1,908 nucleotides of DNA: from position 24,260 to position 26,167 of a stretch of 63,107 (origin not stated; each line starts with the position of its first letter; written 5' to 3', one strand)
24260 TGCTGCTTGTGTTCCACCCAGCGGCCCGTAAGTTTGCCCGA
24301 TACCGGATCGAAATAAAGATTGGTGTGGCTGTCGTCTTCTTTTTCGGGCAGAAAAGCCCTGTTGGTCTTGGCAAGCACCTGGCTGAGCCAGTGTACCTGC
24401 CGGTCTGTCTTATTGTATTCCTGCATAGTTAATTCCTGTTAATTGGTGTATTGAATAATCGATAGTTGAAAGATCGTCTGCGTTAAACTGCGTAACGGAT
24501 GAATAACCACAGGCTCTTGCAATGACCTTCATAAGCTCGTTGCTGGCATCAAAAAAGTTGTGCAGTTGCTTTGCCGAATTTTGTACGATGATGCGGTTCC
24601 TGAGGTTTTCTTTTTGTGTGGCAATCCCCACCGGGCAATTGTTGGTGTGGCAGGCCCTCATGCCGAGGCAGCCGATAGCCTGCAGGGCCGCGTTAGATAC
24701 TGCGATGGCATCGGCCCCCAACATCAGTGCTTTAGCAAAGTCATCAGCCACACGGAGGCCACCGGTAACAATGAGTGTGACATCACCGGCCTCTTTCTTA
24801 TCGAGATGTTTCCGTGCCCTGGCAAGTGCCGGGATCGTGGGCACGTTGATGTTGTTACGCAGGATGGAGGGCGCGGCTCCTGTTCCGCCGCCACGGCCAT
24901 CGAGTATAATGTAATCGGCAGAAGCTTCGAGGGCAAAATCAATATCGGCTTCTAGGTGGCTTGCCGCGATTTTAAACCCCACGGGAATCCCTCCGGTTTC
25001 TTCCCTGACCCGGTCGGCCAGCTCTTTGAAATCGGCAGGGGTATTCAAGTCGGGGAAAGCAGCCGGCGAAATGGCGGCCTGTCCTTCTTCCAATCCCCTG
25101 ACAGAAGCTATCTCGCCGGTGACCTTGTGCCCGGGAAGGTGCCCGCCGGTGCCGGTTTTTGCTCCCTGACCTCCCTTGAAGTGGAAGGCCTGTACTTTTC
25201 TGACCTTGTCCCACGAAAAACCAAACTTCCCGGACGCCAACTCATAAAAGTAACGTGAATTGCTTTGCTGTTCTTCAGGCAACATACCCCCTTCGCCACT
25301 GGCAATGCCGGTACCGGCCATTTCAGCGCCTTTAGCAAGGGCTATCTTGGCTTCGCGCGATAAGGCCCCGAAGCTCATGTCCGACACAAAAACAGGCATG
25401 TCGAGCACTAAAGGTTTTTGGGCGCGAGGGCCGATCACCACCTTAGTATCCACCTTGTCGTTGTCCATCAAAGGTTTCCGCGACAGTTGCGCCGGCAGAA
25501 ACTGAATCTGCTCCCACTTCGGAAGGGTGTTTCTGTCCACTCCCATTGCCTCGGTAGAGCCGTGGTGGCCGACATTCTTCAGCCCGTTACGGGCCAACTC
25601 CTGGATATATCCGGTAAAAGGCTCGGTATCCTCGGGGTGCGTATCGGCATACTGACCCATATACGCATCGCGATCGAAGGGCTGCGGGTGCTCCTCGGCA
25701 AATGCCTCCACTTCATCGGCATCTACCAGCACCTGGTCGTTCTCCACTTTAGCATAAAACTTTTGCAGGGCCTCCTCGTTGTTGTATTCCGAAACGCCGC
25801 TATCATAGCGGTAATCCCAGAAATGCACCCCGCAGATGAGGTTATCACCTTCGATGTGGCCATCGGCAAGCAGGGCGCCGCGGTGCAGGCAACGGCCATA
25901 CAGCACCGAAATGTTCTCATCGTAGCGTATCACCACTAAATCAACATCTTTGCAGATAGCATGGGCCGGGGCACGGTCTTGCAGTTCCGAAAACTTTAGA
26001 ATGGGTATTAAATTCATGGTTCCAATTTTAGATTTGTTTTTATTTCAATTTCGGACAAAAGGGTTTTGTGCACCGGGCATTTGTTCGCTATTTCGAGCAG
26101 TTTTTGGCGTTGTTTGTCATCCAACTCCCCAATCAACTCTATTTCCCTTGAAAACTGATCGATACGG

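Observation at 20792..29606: Seven-gene translationally coupled operon (EgtD-like methyltransferase, aminotransferase, hydrolase-OsmC, Rieske-GltS, unknown, TauE, Rieske-TPP) that matches no pathway I can name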

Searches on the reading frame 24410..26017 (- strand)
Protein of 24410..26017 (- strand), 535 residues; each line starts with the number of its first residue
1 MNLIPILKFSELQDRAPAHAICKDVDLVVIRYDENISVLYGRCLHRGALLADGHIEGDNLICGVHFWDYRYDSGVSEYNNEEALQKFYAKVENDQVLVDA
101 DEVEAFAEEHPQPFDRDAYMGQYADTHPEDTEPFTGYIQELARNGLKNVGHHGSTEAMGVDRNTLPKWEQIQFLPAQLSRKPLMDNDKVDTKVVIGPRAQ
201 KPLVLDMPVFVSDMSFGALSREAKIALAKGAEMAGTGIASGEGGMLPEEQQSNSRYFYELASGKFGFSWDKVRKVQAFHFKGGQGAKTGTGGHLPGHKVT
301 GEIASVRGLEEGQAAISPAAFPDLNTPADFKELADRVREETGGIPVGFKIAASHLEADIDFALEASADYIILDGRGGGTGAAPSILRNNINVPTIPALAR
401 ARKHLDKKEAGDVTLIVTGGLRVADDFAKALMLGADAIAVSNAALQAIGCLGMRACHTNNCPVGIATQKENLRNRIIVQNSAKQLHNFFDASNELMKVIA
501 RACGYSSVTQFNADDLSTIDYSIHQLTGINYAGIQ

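Call 3: search_protein_families(library=pfam, proteins=[window:24410-26017:-], max_evalue=0.01)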
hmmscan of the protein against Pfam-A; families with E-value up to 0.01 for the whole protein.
window:24410-26017:- (535 aa): 4 families
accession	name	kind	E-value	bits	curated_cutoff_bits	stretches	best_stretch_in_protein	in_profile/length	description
PF01645.23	Glu_synthase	-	5.3e-91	306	20.4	1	185-504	44-367/369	Conserved region in glutamate synthase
PF00355.32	Rieske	-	2.3e-11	43.9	20.3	1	4-79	3-79/88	Rieske [2Fe-2S] domain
PF01070.24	FMN_dh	-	1.1e-07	31.7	24.9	1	357-453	230-314/350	FMN-dependent dehydrogenase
PF00478.31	IMPDH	-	0.0027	17.2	25.6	1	388-440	186-235/345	IMP dehydrogenase / GMP reductase domain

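Call 4: search_protein_families(library=ncbifam, proteins=[window:24410-26017:-], max_evalue=0.001)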
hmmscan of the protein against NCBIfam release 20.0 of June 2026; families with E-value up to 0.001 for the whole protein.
window:24410-26017:- (535 aa): 8 families
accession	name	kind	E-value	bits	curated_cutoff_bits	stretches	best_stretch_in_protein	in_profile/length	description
NF008730.0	PRK11750.1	equivalog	5.4e-41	140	1047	1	213-499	865-1154/1490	glutamate synthase large subunit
TIGR02151.1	IPP_isom_2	equivalog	1.3e-07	30.9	281.3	1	393-449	245-296/338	type 2 isopentenyl-diphosphate Delta-isomerase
NF041683.1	ant_diox_AndAb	equivalog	3.9e-05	23.8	150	1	8-98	7-98/100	anthranilate 1,2-dioxygenase ferredoxin subunit AndAb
TIGR03966.1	actino_HemFlav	equivalog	9.8e-05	21.2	470.85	0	391-453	281-343/385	pre-mycofactocin synthase MftD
NF042948.2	3PPDioc_HcaC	equivalog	0.0002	21.6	150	1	2-101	2-103/105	3-phenylpropionate/cinnamic acid dioxygenase ferredoxin subunit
NF007422.0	PRK09965.1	equivalog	0.00021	21.3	113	1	18-102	17-102/106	bifunctional 3-phenylpropionate/cinnamic acid dioxygenase ferredoxin subunit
NF052579.1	BetMthstMoxSdmAMthl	equivalog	0.00065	18.8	600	1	26-70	41-86/351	4beta-methylsterol monooxygenase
TIGR02378.1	nirD_assim_sml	equivalog_domain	0.00068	19.7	74.65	0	5-99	4-104/105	nitrite reductase small subunit NirD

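Call 6: find_homologous_proteins(query=window:24410-26017:-, max_evalue=1e-10)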
Query window:24410-26017:- (535 aa): 8000 proteins with E <= 1e-10 among 8000 candidates; the best 120 are listed.
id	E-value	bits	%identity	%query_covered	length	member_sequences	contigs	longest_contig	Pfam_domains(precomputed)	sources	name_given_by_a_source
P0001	0.0e+0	1221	100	100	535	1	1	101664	PF01070.25,PF00355.33,PF01645.24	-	-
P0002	0.0e+0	1202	98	100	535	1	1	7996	PF01070.25,PF00355.33,PF01645.24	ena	-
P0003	0.0e+0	1189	97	100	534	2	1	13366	PF01070.25,PF00355.33,PF01645.24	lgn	-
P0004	0.0e+0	1085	86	100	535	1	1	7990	PF01070.25,PF00355.33,PF01645.24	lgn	-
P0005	0.0e+0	1080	86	100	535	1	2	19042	PF01070.25,PF00355.33,PF01645.24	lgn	-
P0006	0.0e+0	1037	83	100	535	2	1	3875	PF00355.33,PF01645.24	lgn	-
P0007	0.0e+0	1028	83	100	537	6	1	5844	PF00355.33,PF01645.24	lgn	-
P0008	0.0e+0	1028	82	100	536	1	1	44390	PF01070.25,PF00355.33,PF01645.24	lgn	-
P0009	0.0e+0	1020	82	100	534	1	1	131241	PF00355.33,PF01645.24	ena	-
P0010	2.0e-298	1009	80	100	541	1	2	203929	PF01070.25,PF00355.33,PF01645.24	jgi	jgi:glutamate synthase domain-containing protein 2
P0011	2.1e-297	1005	81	100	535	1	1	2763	PF01070.25,PF00355.33,PF01645.24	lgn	-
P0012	8.8e-297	1003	79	100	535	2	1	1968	PF01070.25,PF00355.33,PF01645.24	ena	-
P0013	1.7e-295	999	80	100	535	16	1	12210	PF01070.25,PF00355.33,PF01645.24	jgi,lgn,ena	-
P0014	2.5e-295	998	79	100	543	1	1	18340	PF01070.25,PF00355.33,PF01645.24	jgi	jgi:methylamine---glutamate N-methyltransferase subunit C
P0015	3.0e-295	998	80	100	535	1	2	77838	PF01070.25,PF00355.33,PF01645.24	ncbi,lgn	ncbi:MAG: glutamate synthase-related protein [Bacteroidales bacterium]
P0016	4.3e-295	998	79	100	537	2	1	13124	PF01070.25,PF00355.33,PF01645.24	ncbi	-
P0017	2.8e-294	995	79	100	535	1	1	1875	PF01070.25,PF00355.33,PF01645.24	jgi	-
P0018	2.2e-292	989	80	100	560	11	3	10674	PF00355.33,PF01645.24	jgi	-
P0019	1.3e-291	986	78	100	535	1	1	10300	PF01070.25,PF00355.33,PF01645.24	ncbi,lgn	-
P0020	6.6e-291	984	78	100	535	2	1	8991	PF01070.25,PF00355.33,PF01645.24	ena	-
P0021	1.5e-290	983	78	99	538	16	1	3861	PF01070.25,PF00355.33,PF01645.24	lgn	-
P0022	3.6e-290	981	79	100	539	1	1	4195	PF01070.25,PF00355.33,PF01645.24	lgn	-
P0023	5.7e-290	981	78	100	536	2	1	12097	PF01070.25,PF00355.33,PF01645.24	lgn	-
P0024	3.6e-288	975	78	100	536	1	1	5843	PF01070.25,PF00355.33,PF01645.24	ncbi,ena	-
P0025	4.0e-288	975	77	100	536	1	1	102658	PF01070.25,PF00355.33,PF01645.24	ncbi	-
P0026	1.1e-287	973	76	100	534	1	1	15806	PF01070.25,PF00355.33,PF01645.24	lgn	-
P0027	2.6e-287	972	78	100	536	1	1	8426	PF01070.25,PF00355.33,PF01645.24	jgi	-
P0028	2.7e-287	972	77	100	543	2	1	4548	PF01070.25,PF00355.33,PF01645.24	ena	-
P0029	3.9e-287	971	76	100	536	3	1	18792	PF01070.25,PF00355.33,PF01645.24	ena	-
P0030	1.0e-286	970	77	100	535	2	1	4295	PF01070.25,PF00355.33,PF01645.24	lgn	-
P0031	1.2e-286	970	77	100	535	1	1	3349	PF01070.25,PF00355.33,PF01645.24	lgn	-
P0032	1.5e-286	969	77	100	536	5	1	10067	PF01070.25,PF00355.33,PF01645.24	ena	-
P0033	1.6e-286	969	76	100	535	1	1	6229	PF01070.25,PF00355.33,PF01645.24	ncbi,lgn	-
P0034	1.9e-286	969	78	100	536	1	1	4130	PF01070.25,PF00355.33,PF01645.24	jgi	jgi:glutamate synthase domain-containing protein 2/nitrite reductase/ring-hydroxylating ferredoxin s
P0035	3.3e-286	968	77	100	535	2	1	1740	PF01070.25,PF00355.33,PF01645.24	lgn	-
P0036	4.9e-286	968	77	100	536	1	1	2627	PF01070.25,PF00355.33,PF01645.24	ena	-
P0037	9.1e-286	967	77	100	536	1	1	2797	PF01070.25,PF00355.33,PF01645.24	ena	-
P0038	1.1e-285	967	77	100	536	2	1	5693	PF01070.25,PF00355.33,PF01645.24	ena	-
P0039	1.6e-285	966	77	100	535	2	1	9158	PF01070.25,PF00355.33,PF01645.24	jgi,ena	-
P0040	1.6e-285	966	77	100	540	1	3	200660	PF01070.25,PF00355.33,PF01645.24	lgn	-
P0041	2.6e-285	965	77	100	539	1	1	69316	PF01070.25,PF00355.33,PF01645.24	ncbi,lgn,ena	-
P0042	2.6e-285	965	76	100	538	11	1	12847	PF01070.25,PF00355.33,PF01645.24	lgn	-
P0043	2.8e-285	965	77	100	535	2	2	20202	PF01070.25,PF00355.33,PF01645.24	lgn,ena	-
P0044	3.4e-285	965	76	100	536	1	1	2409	PF01070.25,PF00355.33,PF01645.24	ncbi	-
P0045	3.8e-285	965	76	100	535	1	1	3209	PF01070.25,PF00355.33,PF01645.24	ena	-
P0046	4.5e-285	965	76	100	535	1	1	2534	PF01070.25,PF00355.33,PF01645.24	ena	-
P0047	5.1e-285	964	76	100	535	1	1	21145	PF01070.25,PF00355.33,PF01645.24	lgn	-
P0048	8.1e-285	964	77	100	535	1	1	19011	PF01070.25,PF00355.33,PF01645.24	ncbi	-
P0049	8.2e-285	964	76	100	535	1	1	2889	PF01070.25,PF00355.33,PF01645.24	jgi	jgi:glutamate synthase domain-containing protein 2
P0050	1.0e-284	963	77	100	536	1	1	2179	PF01070.25,PF00355.33,PF01645.24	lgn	-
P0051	1.2e-284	963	76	100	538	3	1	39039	PF01070.25,PF00355.33,PF01645.24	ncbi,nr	ncbi:MAG: glutamate synthase-related protein [Gracilimonas sp.]|nr:glutamate synthase-related protei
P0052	1.2e-284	963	77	100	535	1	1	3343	PF01070.25,PF00355.33,PF01645.24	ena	-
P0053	4.0e-284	961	76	100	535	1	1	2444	PF01070.25,PF00355.33,PF01645.24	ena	-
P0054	4.1e-284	961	77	100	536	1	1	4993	PF01070.25,PF00355.33,PF01645.24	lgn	-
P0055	5.0e-284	961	77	100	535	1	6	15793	PF01070.25,PF00355.33,PF01645.24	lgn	-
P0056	6.7e-284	961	77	99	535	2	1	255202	PF01070.25,PF00355.33,PF01645.24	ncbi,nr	ncbi:glutamate synthase [marine bacterium AO1-C]|nr:glutamate synthase [marine bacterium AO1-C]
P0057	6.9e-284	961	76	99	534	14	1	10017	PF01070.25,PF00355.33,PF01645.24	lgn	-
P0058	8.2e-284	960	77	98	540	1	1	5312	PF01070.25,PF00355.33,PF01645.24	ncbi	-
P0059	8.3e-284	960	76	100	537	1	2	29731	PF01070.25,PF00355.33,PF01645.24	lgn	-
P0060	8.8e-284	960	76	100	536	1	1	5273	PF01070.25,PF00355.33,PF01645.24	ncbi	-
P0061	9.1e-284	960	77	99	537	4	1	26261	PF01070.25,PF00355.33,PF01645.24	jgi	-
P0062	1.2e-283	960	76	99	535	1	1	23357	PF01070.25,PF00355.33,PF01645.24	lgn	-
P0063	1.4e-283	960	77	99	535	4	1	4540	PF01070.25,PF00355.33,PF01645.24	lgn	-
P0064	2.1e-283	959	75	100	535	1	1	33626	PF01070.25,PF00355.33,PF01645.24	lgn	-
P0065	3.6e-283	958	76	100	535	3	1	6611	PF01070.25,PF00355.33,PF01645.24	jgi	-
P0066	3.8e-283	958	75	100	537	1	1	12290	PF01070.25,PF00355.33,PF01645.24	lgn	-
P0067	4.6e-283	958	77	100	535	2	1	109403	PF01070.25,PF00355.33,PF01645.24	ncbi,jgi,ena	-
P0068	5.5e-283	958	76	99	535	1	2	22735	PF01070.25,PF00355.33,PF01645.24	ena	-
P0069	6.4e-283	957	77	100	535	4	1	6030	PF01070.25,PF00355.33,PF01645.24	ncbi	-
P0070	6.9e-283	957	75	100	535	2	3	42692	PF01070.25,PF00355.33,PF01645.24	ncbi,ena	-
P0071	7.6e-283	957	75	100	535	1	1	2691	PF01070.25,PF00355.33,PF01645.24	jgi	-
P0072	9.1e-283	957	76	99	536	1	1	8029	PF01070.25,PF00355.33,PF01645.24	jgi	jgi:glutamate synthase domain-containing protein 2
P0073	9.2e-283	957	76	100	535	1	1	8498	PF01070.25,PF00355.33,PF01645.24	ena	-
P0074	1.0e-282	957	76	100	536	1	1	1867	PF01070.25,PF00355.33,PF01645.24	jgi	jgi:glutamate synthase domain-containing protein 2/nitrite reductase/ring-hydroxylating ferredoxin s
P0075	1.1e-282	957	75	99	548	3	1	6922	PF01070.25,PF00355.33,PF01645.24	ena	-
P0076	1.2e-282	957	77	99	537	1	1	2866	PF00355.33,PF01645.24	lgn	-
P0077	1.4e-282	956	76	99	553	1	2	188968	PF01070.25,PF00355.33,PF01645.24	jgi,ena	-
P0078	1.4e-282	956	76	100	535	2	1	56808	PF01070.25,PF00355.33,PF01645.24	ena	-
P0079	1.5e-282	956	75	100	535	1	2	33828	PF01070.25,PF00355.33,PF01645.24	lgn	-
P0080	1.5e-282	956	76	100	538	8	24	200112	PF01070.25,PF00355.33,PF01645.24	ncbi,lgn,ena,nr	ncbi:MAG: alpha-hydroxy-acid oxidizing protein [Balneolaceae bacterium]|nr:alpha-hydroxy-acid oxidiz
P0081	1.5e-282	956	76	100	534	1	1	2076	PF01070.25,PF00355.33,PF01645.24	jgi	jgi:glutamate synthase domain-containing protein 2/nitrite reductase/ring-hydroxylating ferredoxin s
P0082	1.5e-282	956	78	99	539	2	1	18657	PF01070.25,PF00355.33,PF01645.24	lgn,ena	-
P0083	1.7e-282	956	76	100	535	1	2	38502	PF01070.25,PF00355.33,PF01645.24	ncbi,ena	-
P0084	1.9e-282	956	76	99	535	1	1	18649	PF01070.25,PF00355.33,PF01645.24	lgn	-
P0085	2.5e-282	955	76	100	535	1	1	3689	PF01070.25,PF00355.33,PF01645.24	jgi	jgi:glutamate synthase domain-containing protein 2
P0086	3.2e-282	955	76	100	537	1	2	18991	PF01070.25,PF00355.33,PF01645.24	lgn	-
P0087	3.3e-282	955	76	99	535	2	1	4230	PF01070.25,PF00355.33,PF01645.24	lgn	-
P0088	4.0e-282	955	75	99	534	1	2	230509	PF01070.25,PF00355.33,PF01645.24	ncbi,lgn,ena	-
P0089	5.3e-282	954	75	100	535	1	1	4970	PF01070.25,PF00355.33,PF01645.24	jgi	jgi:glutamate synthase domain-containing protein 2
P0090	5.3e-282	954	76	99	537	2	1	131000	PF01070.25,PF00355.33,PF01645.24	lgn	-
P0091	6.1e-282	954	76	99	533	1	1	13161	PF01070.25,PF00355.33,PF01645.24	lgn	-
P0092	6.6e-282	954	76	100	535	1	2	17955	PF01070.25,PF00355.33,PF01645.24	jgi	-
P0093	6.8e-282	954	75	100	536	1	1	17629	PF01070.25,PF00355.33,PF01645.24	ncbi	ncbi:MAG: glutamate synthase-related protein [Bacteroidia bacterium]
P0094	9.1e-282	954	76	100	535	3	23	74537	PF01070.25,PF00355.33,PF01645.24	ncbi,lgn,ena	-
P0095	9.5e-282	954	74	100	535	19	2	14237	PF01070.25,PF00355.33,PF01645.24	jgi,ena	-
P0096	9.7e-282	954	77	99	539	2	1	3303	PF01070.25,PF00355.33,PF01645.24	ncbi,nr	ncbi:MAG: glutamate synthase-related protein [Balneolaceae bacterium]|nr:glutamate synthase-related 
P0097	1.2e-281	953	76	100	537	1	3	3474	PF01070.25,PF00355.33,PF01645.24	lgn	-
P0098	1.6e-281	953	76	100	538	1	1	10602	PF01070.25,PF00355.33,PF01645.24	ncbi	-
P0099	1.7e-281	953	75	100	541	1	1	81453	PF01070.25,PF00355.33,PF01645.24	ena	-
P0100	3.3e-281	952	77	99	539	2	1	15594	PF01070.25,PF00355.33,PF01645.24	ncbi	-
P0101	3.7e-281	952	76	100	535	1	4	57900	PF01070.25,PF00355.33,PF01645.24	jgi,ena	-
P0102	3.9e-281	952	76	100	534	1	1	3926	PF01070.25,PF00355.33,PF01645.24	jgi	jgi:glutamate synthase domain-containing protein 2/nitrite reductase/ring-hydroxylating ferredoxin s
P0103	4.0e-281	952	77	99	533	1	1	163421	PF01070.25,PF00355.33,PF01645.24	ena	-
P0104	4.1e-281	952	76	100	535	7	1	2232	PF01070.25,PF00355.33,PF01645.24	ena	-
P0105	4.8e-281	951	76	99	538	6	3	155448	PF01070.25,PF00355.33,PF01645.24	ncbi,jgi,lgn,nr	ncbi:MAG: Rieske 2Fe-2S domain-containing protein [Flavobacteriales bacterium]|nr:Rieske 2Fe-2S doma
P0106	5.8e-281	951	75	99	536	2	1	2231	PF01070.25,PF00355.33,PF01645.24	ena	-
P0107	6.3e-281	951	75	100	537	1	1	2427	PF01070.25,PF00355.33,PF01645.24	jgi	jgi:glutamate synthase domain-containing protein 2/nitrite reductase/ring-hydroxylating ferredoxin s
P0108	6.4e-281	951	75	99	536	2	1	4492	PF00355.33,PF01645.24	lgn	-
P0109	7.0e-281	951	76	99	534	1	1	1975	PF00355.33,PF01645.24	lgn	-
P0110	9.3e-281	950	75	99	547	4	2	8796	PF01070.25,PF00355.33,PF01645.24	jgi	-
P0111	1.0e-280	950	76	99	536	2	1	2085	PF01070.25,PF00355.33,PF01645.24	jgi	jgi:glutamate synthase domain-containing protein 2/nitrite reductase/ring-hydroxylating ferredoxin s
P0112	1.3e-280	950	76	99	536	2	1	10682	PF01070.25,PF00355.33,PF01645.24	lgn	-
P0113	1.3e-280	950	75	100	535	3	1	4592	PF01070.25,PF00355.33,PF01645.24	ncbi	ncbi:MAG: glutamate synthase-related protein [Bacteroidota bacterium]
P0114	1.4e-280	950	75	100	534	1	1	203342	PF01070.25,PF00355.33,PF01645.24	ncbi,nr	ncbi:glutamate synthase-related protein [Cryomorphaceae bacterium 1068]|nr:glutamate synthase-relate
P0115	1.4e-280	950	75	100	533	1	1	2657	PF01070.25,PF00355.33,PF01645.24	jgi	jgi:glutamate synthase domain-containing protein 2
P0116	1.6e-280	950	76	100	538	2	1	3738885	PF01070.25,PF00355.33,PF01645.24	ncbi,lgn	-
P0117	1.6e-280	950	75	100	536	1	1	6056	PF01070.25,PF00355.33,PF01645.24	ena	-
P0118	1.8e-280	949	74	100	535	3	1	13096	PF01070.25,PF00355.33,PF01645.24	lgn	-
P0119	2.0e-280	949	74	100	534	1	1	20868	PF01070.25,PF00355.33,PF01645.24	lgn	-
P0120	2.0e-280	949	76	99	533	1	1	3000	PF01070.25,PF00355.33,PF01645.24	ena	-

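Call 9: find_related_loci(query=A1, collection=genome_contigs, flank=10000)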
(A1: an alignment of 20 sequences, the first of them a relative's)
Query A1 (535 aa) in genome_contigs; peptide patterns used: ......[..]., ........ (x = any residue, [..] = any of these).
600 stretches matched a pattern (row limit reached: there are more); 591 encode a relative of the query (tblastn E <= 1e-3); the best 80 are kept; 80 distinct loci.
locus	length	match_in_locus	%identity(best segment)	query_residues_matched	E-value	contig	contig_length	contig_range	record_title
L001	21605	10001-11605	80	1-535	0e+0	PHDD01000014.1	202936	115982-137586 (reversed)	MAG: Bacteroidetes bacterium HGW-Bacteroidetes-4 08E140C01_z5_2013_Ig3399_v2_scaffold_232, whole genome shotgun sequence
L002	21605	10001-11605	76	1-535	0e+0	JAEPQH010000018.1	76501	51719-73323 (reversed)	MAG: Balneolaceae bacterium isolate HXMU1428-5 k141_32865_length_76501_cov_18.0020, whole genome shotgun sequence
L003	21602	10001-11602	75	1-534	0e+0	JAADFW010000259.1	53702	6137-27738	MAG: Chlorobiota bacterium isolate M_MaxBin.088 contig-127_728, whole genome shotgun sequence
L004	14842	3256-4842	76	3-531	0e+0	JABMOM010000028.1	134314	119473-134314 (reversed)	MAG: Flavobacteriales bacterium isolate bin.462 k141_4759400, whole genome shotgun sequence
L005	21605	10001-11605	73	1-535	0e+0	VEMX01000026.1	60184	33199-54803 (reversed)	MAG: Balneolaceae bacterium isolate MES10 c_000000000326, whole genome shotgun sequence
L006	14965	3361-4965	73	1-535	0e+0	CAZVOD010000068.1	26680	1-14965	MAG TPA_asm: uncultured Saprospiraceae bacterium isolate SRP141376_co5_36 genome assembly, contig: NODE_4258_length_2668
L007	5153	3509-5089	75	9-535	0e+0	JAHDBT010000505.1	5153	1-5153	MAG: Bacteroidetes bacterium isolate MAG-117 RZ_42687, whole genome shotgun sequence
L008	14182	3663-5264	74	1-534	0e+0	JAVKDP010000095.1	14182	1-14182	MAG: Balneolaceae bacterium isolate F3-SA18-16 k141_80760, whole genome shotgun sequence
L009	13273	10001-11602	73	1-534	0e+0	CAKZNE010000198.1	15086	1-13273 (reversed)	MAG TPA_asm: uncultured Cryomorphaceae bacterium isolate ERR2094168_bin.125_CONCOCT_v1.1_MAG genome assembly, contig: ER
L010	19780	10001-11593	73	4-534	0e+0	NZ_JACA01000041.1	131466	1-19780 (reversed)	Aquimarina macrocephali JAMB N27 contig41_scaffold19, whole genome shotgun sequence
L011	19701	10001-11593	73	4-534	0e+0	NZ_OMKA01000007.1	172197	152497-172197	Aquimarina sp. Aq78 isolate Aquimarina sp. strain Aq78 assembly02, whole genome shotgun sequence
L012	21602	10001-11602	74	1-534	0e+0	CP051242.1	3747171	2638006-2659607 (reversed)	MAG: Balneolaceae bacterium isolate ih13 chromosome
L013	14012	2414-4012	73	3-535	0e+0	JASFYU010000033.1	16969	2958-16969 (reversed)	MAG: Flavobacteriaceae bacterium isolate MAY_MAG_00007 ALL_000000003081, whole genome shotgun sequence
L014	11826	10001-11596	73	3-534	0e+0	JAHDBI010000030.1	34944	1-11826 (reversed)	MAG: Saprospiraceae bacterium isolate MAG-107 RZ_3420, whole genome shotgun sequence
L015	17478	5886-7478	73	4-534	0e+0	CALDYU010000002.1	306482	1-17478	MAG: uncultured Flavobacteriaceae bacterium isolate H4_Bin_METABAT__174_1 genome assembly, contig: c_000001548191, whole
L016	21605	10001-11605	73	1-535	0e+0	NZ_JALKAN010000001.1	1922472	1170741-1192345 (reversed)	Allomuricauda sp. F6463D scaffold1_size1922472, whole genome shotgun sequence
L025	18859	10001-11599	73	2-534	0e+0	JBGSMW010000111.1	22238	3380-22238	MAG: Draconibacterium sp. isolate JTS-AC24 k141_4249345, whole genome shotgun sequence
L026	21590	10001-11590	73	6-535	0e+0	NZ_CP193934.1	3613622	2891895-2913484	Rasiella sp. SM2506 chromosome, complete genome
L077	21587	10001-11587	70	6-534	0e+0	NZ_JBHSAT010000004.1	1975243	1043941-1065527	Winogradskyella maritima strain CECT 8979 GCM70011605_12, whole genome shotgun sequence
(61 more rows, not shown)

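Call 15: search_protein_families(library=pfam, proteins=[L002:11858-12952:+, L002:12949-13743:+, L010:17316-18557:+, L010:15050-15457:+, L010:12474-12857:+, L004:4763-5380:+, L001:7390-7674:+, L001:7700-8998:+, L026:17468-17851:+, L001:6115-6714:+], max_evalue=0.01)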
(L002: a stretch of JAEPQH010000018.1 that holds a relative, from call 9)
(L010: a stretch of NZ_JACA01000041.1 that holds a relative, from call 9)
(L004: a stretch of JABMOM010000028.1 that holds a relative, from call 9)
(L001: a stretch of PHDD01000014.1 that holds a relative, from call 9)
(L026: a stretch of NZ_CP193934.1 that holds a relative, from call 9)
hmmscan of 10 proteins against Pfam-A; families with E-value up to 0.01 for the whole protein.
L002:11858-12952:+ (364 aa): 4 families
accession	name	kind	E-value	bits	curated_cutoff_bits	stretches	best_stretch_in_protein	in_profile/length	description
PF01794.25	Ferric_reduct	-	2.5e-14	53.8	28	1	72-195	3-120/121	Ferric reductase like transmembrane component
PF00355.32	Rieske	-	1.3e-12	47.9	20.3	1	251-324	3-76/88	Rieske [2Fe-2S] domain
PF13806.12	Rieske_2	-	2.7e-08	34.1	27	1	250-346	2-104/104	Rieske-like [2Fe-2S] domain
PF22543.2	Rieske_4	-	3.2e-06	27.9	28.4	1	265-320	15-74/119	Soluble Rieske-type ferredoxin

L002:12949-13743:+ (264 aa): 0 families

L010:17316-18557:+ (413 aa): 1 family
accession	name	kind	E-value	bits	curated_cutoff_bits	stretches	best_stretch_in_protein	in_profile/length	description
PF00999.27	Na_H_Exchanger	-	7e-61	206.6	26.2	1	10-410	2-375/375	Sodium/hydrogen exchanger, transmembrane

L010:15050-15457:+ (135 aa): 0 families

L010:12474-12857:+ (127 aa): 1 family
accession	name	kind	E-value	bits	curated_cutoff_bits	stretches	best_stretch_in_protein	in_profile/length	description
PF11026.13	DUF2721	-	3.6e-07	30.6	28.3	1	6-111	3-116/129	Protein of unknown function (DUF2721)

L004:4763-5380:+ (205 aa): 1 family
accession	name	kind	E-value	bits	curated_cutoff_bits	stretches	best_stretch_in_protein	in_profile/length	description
PF13505.12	OMP_b-brl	-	0.0016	19.1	28.7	1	92-205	42-175/175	Outer membrane protein beta-barrel domain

L001:7390-7674:+ (94 aa): 1 family
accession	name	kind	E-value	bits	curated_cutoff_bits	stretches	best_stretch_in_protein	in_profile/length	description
PF04248.19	NTP_transf_9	-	7.4e-31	106.3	22.1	1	1-87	1-92/93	Domain of unknown function (DUF427)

L001:7700-8998:+ (432 aa): 1 family
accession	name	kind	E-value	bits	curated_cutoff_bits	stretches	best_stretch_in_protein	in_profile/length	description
PF00581.25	Rhodanese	-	3.2e-39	133.9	22.2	3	296-417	3-101/102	Rhodanese-like domain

L026:17468-17851:+ (127 aa): 1 family
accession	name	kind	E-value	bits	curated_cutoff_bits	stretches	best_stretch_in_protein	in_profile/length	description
PF04945.19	YHS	-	1e-09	38.6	30.3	1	19-61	4-46/47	YHS domain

L001:6115-6714:+ (199 aa): 1 family
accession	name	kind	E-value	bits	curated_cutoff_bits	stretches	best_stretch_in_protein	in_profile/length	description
PF01810.24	LysE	-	1.2e-07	31.8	25.6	1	15-195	1-188/193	LysE type translocator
